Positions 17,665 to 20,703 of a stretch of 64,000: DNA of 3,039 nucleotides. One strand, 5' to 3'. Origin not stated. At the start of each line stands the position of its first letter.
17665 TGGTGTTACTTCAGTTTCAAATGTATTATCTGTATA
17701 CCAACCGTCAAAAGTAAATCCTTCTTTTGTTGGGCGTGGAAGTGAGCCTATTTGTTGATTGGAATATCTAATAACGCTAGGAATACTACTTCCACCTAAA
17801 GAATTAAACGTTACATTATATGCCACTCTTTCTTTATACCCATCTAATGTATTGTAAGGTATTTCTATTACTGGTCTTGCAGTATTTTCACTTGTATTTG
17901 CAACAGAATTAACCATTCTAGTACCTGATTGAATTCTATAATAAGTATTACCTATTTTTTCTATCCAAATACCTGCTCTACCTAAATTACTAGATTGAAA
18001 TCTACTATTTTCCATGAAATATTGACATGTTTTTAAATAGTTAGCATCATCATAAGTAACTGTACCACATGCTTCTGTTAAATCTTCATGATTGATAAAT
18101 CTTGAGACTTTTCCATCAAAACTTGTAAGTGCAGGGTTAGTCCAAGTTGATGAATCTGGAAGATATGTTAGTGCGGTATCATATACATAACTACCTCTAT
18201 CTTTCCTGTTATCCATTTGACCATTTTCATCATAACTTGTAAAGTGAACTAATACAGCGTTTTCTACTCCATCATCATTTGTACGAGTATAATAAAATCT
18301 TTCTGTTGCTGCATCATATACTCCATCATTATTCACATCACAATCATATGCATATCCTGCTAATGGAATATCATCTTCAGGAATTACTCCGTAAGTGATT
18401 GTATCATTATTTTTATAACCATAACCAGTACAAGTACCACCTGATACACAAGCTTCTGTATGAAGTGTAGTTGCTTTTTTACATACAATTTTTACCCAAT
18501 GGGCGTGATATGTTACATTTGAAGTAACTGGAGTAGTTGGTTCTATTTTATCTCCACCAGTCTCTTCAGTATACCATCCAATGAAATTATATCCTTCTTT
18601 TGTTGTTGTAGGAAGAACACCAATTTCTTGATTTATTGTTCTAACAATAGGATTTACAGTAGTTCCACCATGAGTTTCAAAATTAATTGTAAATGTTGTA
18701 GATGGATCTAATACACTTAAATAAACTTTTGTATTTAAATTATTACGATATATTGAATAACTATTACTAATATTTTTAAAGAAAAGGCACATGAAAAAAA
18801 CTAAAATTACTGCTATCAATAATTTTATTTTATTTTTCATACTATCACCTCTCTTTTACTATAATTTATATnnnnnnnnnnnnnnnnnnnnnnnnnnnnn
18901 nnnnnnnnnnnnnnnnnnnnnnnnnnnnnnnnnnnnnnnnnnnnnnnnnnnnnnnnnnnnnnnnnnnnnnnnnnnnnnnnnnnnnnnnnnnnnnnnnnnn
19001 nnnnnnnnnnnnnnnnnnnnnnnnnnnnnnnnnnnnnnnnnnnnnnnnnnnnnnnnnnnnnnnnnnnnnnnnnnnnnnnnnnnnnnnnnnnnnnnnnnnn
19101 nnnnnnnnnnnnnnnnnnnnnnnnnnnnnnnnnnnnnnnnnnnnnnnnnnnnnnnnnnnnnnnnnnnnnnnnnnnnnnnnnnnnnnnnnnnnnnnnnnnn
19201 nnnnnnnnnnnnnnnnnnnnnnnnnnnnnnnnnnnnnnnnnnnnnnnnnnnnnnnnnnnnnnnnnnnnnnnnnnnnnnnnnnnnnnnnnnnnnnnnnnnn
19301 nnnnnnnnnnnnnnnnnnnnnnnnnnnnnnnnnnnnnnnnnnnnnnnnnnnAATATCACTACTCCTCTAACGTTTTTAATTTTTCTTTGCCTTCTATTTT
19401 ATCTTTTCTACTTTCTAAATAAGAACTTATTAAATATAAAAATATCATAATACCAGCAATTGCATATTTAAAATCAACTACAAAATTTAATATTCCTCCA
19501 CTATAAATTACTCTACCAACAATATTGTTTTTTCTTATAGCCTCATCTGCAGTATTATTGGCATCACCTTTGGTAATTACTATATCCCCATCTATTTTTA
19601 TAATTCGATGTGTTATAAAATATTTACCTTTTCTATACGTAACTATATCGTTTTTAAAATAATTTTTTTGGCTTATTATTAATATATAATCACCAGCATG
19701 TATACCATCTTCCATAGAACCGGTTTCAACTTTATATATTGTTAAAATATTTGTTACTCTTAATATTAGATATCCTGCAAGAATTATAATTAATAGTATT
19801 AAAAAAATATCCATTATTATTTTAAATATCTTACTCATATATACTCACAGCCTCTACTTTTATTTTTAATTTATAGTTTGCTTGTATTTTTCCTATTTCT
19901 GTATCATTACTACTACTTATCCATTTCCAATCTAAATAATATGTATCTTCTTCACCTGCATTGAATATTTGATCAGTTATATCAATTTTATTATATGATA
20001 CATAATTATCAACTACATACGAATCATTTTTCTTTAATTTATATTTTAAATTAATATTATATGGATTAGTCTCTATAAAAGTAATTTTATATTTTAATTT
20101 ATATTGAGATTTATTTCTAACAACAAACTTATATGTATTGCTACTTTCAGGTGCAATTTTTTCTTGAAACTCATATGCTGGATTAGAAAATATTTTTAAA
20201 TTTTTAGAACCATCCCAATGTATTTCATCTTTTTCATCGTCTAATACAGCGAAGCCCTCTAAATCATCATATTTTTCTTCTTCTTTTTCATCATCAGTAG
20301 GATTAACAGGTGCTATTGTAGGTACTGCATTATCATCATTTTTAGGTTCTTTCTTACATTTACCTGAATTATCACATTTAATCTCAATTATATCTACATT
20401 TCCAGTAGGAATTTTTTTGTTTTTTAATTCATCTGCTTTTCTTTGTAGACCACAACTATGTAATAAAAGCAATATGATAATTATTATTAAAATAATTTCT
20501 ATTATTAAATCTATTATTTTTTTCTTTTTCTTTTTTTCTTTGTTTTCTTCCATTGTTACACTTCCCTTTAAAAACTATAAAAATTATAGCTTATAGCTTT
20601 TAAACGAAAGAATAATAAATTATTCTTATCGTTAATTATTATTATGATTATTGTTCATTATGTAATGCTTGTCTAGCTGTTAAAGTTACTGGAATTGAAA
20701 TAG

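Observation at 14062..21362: SipW-type signal peptidase embedded in a five-gene cluster with TasA-like proteins and a giant adhesin-enzyme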

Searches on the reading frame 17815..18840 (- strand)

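Call 8: search_protein_families(library=pfam, proteins=[window:17815-18840:-], max_evalue=10)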
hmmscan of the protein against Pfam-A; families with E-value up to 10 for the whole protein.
seq(342 aa): 2 families
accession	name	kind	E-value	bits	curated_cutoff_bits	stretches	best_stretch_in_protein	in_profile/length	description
PF09479.16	Flg_new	-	1.3e-13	51.3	27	1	50-114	1-65/65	Listeria-Bacteroides repeat domain (List_Bact_rpt)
PF18998.6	Flg_new_2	-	0.043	14.2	23.6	1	56-117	9-71/73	Divergent InlB B-repeat domain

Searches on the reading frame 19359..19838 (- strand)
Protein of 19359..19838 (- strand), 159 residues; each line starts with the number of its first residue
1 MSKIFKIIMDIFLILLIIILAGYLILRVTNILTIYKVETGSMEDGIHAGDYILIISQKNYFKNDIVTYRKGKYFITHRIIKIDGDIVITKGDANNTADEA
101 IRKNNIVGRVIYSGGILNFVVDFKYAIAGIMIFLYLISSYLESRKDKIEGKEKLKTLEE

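Call 3: search_protein_families(library=pfam, proteins=[window:19359-19838:-], max_evalue=0.01)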
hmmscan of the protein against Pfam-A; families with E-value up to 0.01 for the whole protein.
window:19359-19838:- (159 aa): 2 families
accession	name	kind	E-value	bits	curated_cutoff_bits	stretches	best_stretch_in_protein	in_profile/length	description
PF00717.28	Peptidase_S24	-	1.4e-06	28.4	23.3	1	33-111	36-116/116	Peptidase S24-like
PF10502.14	Peptidase_S26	-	6.2e-05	23.5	22.9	1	14-93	5-91/168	Signal peptidase, peptidase S26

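Call 4: search_protein_families(library=ncbifam, proteins=[window:19359-19838:-], max_evalue=0.01)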
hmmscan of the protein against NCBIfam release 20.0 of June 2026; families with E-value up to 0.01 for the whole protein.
window:19359-19838:- (159 aa): 3 families
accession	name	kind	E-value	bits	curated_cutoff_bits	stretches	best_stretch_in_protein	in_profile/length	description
TIGR02228.1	sigpep_I_arch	equivalog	1.9e-19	70.1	51.85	1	3-136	2-148/158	signal peptidase I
TIGR02227.1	sigpep_I_bact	equivalog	4.6e-10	39.6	47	1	15-104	3-99/162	signal peptidase I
NF046067.1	SigPepSipWBacil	equivalog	7.4e-09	35.4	190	1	28-133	32-149/189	signal peptidase I SipW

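Call 76: search_solved_structures(query=window:19359-19838:-, max_evalue=1, show_alignments=2)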
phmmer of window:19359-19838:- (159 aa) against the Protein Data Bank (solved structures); distinct sequences matched with E-value up to 1: 2.
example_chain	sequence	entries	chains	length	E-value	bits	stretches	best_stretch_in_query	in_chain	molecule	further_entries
7p2q_A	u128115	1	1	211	0.00022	24.4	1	16-131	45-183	Signal peptidase complex catalytic subunit SEC11C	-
7p2p_A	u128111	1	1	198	0.0063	19.7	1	17-104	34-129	Signal peptidase complex catalytic subunit SEC11A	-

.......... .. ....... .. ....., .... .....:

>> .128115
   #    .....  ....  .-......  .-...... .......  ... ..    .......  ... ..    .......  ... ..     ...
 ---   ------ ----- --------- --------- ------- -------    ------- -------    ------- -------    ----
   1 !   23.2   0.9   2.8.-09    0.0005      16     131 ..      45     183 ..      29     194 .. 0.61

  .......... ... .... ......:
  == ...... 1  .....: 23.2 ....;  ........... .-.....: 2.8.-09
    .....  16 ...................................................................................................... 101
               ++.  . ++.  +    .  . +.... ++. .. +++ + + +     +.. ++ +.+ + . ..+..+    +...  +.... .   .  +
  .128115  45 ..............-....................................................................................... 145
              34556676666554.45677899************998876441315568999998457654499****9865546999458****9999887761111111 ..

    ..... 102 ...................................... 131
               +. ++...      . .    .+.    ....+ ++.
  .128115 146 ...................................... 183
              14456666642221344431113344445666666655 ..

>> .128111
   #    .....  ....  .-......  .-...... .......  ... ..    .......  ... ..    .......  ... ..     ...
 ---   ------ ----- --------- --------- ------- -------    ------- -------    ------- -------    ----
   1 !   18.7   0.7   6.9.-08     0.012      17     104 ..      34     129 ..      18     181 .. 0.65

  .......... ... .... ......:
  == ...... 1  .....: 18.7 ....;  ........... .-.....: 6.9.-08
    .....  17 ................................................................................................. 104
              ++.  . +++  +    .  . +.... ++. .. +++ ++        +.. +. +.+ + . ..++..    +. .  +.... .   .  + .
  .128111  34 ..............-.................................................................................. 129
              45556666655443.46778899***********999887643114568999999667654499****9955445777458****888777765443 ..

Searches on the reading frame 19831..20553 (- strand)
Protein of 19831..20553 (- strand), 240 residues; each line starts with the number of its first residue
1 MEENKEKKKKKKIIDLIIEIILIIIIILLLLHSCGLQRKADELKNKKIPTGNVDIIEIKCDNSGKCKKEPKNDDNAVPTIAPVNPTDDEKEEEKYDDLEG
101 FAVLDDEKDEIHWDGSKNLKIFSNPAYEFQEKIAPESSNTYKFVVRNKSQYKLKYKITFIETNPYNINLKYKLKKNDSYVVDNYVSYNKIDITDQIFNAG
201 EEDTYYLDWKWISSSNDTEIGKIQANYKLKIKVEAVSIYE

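Call 3: search_protein_families(library=pfam, proteins=[window:19831-20553:-], max_evalue=0.01)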
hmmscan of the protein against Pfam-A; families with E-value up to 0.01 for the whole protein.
window:19831-20553:- (240 aa): 0 families

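Call 4: search_protein_families(library=ncbifam, proteins=[window:19831-20553:-], max_evalue=0.01)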
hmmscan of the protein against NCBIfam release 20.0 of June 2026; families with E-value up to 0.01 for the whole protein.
window:19831-20553:- (240 aa): 0 families

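Call 8: search_protein_families(library=pfam, proteins=[window:19831-20553:-], max_evalue=10)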
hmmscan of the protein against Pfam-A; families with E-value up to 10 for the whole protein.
window:19831-20553:- (240 aa): 5 families
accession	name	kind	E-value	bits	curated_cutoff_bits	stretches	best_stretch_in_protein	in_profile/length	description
PF18482.7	Pih1_fungal_CS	-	0.036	15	23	1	146-182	12-48/90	Fungal Pih1 CS domain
PF13205.12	Big_5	-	0.14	13.3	23.6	1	114-181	14-81/105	Bacterial Ig-like domain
PF03944.20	Endotoxin_C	-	0.15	12.8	21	1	133-223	46-136/142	delta endotoxin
PF11614.14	FixG_C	-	1.1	9.8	25.6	1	135-169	29-61/119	IG-like fold at C-terminal of FixG, putative oxidoreductase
PF13789.11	DUF4181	-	7.2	7.6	25.4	1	4-30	24-50/108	Domain of unknown function (DUF4181)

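Call 26: search_protein_families(library=ncbifam, proteins=[window:19831-20553:-], max_evalue=10)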
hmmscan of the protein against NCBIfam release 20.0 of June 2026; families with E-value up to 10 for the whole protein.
window:19831-20553:- (240 aa): 2 families
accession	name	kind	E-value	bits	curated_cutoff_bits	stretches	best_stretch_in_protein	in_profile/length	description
NF041110.1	HPE1_fam_CxxC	domain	0.086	13.2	45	1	22-84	4-64/94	plant virulence effector HPE1-like domain-containing protein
NF041425.1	OS_HP2_seleno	subfamily_domain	0.097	13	100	1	44-71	47-74/98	OS_HP2 family (seleno)protein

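Call 61: find_homologous_proteins(query=window:19831-20553:-, max_evalue=0.001)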
Query window:19831-20553:- (240 aa): 421 proteins with E <= 0.001 among 2270 candidates; the best 120 are listed.
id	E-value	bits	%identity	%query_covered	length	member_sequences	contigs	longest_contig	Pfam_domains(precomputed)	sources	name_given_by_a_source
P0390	1.1e-150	518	100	100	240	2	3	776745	-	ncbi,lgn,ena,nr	ncbi:MAG: hypothetical protein IJ097_02270 [Bacilli bacterium]|nr:hypothetical protein [Bacilli bact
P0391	4.1e-104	366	71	87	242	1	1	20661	-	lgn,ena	-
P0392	6.3e-97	342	70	87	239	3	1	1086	-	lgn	-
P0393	3.1e-95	337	68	86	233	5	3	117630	-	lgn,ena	-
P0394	5.0e-90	320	66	88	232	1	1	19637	-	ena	-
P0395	2.2e-88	314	65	87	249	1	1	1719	-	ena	-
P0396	7.3e-81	290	57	88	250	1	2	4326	-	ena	-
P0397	4.2e-76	274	59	98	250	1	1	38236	-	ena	-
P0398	1.8e-75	272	56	98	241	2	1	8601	-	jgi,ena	-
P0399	5.2e-75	271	55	87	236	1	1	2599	-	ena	-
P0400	1.3e-74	269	58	83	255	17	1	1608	-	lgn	-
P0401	4.3e-72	261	57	86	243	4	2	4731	-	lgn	-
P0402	5.2e-72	261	55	86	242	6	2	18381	-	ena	-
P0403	5.0e-65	238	52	99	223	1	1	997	-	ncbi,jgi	jgi:hypothetical protein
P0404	8.1e-65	237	51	95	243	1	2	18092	-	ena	-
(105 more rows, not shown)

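Call 70: predict_structure(alignment_id=A6)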
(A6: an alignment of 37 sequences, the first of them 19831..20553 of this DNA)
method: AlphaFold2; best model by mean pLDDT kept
length: 240 residues; sequences in the alignment: 37
mean_pLDDT: 69.8   pTM: 0.54
mean pLDDT of the five models: 69.8, 69.4, 68.1, 66.1, 65.6
residues with pLDDT >= 90: 54; 70-90: 78; 50-70: 60; < 50: 48
segments of 3 or more residues with pLDDT < 50: 67-108
pLDDT, mean of each block of 10 residues (from residue 1): 63 88 93 78 58 73 49 35 33 32 43 70 54 70 87 89 83 93 94 88 92 67 66 80
secondary structure, 60 per line:
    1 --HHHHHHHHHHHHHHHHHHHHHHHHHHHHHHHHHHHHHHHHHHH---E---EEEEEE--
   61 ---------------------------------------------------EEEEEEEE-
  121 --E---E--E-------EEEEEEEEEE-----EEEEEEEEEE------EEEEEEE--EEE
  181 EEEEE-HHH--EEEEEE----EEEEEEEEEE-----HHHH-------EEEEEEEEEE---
elements in order: H3-45 E53-58 E112-119 E138-147 E153-162 E169-175 E178-185 E192-197 E202-211 H217-220 E228-237
